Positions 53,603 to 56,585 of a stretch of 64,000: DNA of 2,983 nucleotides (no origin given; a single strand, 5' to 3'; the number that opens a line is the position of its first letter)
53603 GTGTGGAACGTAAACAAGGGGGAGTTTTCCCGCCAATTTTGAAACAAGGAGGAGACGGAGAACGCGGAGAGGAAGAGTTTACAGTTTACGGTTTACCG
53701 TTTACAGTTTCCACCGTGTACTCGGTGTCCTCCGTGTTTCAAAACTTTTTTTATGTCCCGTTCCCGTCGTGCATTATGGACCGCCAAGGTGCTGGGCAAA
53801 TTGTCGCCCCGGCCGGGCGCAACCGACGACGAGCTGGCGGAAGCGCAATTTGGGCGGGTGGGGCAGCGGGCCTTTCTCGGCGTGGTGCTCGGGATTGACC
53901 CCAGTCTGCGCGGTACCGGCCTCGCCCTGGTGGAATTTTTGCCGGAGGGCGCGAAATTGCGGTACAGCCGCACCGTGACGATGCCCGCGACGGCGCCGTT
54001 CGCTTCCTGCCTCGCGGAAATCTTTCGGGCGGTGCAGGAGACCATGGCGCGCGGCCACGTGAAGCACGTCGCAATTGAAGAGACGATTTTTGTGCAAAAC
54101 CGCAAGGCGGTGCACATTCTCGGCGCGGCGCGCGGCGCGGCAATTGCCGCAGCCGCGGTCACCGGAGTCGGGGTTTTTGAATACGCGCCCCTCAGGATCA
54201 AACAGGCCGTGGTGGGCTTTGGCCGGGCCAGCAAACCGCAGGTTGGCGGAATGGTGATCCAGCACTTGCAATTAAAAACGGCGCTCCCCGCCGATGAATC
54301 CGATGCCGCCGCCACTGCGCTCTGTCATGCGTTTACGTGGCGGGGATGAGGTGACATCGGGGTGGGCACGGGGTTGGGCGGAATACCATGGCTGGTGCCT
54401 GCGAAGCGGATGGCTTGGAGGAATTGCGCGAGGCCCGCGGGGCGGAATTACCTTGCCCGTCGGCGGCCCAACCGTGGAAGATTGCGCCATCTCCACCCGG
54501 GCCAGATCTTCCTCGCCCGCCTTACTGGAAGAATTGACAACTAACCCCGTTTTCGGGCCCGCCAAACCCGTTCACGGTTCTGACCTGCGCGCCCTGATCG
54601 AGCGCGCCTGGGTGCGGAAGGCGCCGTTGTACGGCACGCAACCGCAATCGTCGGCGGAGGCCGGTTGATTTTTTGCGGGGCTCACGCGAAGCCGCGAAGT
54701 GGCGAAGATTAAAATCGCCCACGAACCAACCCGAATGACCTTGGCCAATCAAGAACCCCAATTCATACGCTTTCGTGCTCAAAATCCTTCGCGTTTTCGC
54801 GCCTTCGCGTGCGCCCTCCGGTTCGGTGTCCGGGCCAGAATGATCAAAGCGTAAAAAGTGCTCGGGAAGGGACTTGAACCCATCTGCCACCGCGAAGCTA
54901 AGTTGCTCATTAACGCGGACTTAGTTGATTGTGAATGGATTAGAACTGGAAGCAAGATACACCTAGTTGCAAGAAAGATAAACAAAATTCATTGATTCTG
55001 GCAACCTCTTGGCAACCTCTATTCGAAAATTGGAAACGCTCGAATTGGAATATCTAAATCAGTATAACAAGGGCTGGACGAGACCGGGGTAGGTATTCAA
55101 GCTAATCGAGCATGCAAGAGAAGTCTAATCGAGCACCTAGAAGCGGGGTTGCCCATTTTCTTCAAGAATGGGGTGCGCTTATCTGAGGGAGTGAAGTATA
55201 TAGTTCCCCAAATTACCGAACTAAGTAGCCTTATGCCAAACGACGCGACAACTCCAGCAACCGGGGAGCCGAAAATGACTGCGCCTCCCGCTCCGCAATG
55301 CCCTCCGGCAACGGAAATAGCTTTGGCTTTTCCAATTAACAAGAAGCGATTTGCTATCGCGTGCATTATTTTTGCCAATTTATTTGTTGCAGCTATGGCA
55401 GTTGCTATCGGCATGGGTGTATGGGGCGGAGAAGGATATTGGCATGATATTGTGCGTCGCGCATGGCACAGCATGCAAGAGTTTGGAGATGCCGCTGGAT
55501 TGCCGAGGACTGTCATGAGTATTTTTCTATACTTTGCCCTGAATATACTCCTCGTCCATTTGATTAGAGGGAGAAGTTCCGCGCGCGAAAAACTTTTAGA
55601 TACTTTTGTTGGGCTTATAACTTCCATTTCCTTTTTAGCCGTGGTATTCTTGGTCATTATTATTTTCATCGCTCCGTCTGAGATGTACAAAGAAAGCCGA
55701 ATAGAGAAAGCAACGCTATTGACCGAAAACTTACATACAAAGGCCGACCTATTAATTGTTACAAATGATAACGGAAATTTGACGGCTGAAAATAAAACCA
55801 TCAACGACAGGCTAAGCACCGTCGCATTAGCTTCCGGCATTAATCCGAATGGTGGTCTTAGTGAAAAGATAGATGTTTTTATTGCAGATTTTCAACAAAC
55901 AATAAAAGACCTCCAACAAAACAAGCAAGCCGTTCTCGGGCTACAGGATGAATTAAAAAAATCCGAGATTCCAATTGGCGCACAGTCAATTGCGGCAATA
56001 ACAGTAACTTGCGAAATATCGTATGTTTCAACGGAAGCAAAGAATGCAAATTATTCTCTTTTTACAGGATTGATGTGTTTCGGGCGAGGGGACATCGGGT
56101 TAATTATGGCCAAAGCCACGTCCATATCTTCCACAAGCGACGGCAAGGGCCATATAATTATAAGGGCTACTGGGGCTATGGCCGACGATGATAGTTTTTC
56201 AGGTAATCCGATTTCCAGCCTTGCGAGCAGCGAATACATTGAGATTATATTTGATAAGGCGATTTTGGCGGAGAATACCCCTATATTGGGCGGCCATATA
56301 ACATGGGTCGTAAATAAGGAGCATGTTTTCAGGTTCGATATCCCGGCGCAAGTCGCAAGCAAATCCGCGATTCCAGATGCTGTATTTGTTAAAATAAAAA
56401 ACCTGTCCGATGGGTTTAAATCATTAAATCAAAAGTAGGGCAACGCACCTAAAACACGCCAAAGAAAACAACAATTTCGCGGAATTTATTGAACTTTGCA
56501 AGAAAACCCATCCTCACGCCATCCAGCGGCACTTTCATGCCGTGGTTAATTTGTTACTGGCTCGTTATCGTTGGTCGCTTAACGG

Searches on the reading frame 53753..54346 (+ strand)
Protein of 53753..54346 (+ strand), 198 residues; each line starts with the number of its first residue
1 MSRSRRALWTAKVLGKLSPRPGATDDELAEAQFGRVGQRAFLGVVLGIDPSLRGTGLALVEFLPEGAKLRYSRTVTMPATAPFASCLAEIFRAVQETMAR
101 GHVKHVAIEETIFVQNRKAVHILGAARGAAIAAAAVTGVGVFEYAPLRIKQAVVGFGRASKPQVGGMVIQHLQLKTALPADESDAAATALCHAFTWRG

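Call 12: search_protein_families(library=pfam, proteins=[window:53753-54346:+], max_evalue=10)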
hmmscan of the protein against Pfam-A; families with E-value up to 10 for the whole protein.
window:53753-54346:+ (198 aa): 2 families
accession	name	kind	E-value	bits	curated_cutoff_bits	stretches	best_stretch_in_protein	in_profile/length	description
PF02075.23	RuvC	-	1.5e-30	106.5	22.2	1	45-192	1-148/148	Crossover junction endodeoxyribonuclease RuvC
PF16938.10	Phage_holin_Dp1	-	0.072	13.9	25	1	74-101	14-41/63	Putative phage holin Dp-1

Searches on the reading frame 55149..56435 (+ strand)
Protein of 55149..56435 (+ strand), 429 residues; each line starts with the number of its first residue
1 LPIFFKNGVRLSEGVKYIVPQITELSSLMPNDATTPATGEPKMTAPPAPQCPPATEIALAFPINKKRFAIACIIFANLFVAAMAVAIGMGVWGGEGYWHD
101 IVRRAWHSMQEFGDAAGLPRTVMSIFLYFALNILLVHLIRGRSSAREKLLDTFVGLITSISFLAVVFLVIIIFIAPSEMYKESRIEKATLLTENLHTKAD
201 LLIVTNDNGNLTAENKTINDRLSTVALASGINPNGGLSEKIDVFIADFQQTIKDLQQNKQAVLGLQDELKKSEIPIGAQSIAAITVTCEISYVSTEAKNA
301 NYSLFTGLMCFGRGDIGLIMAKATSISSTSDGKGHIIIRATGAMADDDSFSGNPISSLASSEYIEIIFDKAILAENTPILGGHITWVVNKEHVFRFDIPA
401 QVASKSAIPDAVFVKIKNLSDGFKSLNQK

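Call 12: search_protein_families(library=pfam, proteins=[window:55149-56435:+], max_evalue=10)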
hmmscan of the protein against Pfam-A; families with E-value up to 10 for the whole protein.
window:55149-56435:+ (429 aa): 1 family
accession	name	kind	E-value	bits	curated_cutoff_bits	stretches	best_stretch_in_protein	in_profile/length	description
PF16492.10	Cadherin_C_2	-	0.21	12.8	31.5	1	156-210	6-59/85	Cadherin cytoplasmic C-terminal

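Call 18: search_protein_families(library=padloc, proteins=[window:55149-56435:+], max_evalue=1)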
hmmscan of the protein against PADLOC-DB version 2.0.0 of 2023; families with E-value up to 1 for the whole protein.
window:55149-56435:+ (429 aa): 0 families

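Call 50: search_protein_families(library=pfam, proteins=[window:55233-56435:+], max_evalue=0.01)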
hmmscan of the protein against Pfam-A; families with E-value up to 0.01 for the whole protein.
window:55233-56435:+ (401 aa): 0 families
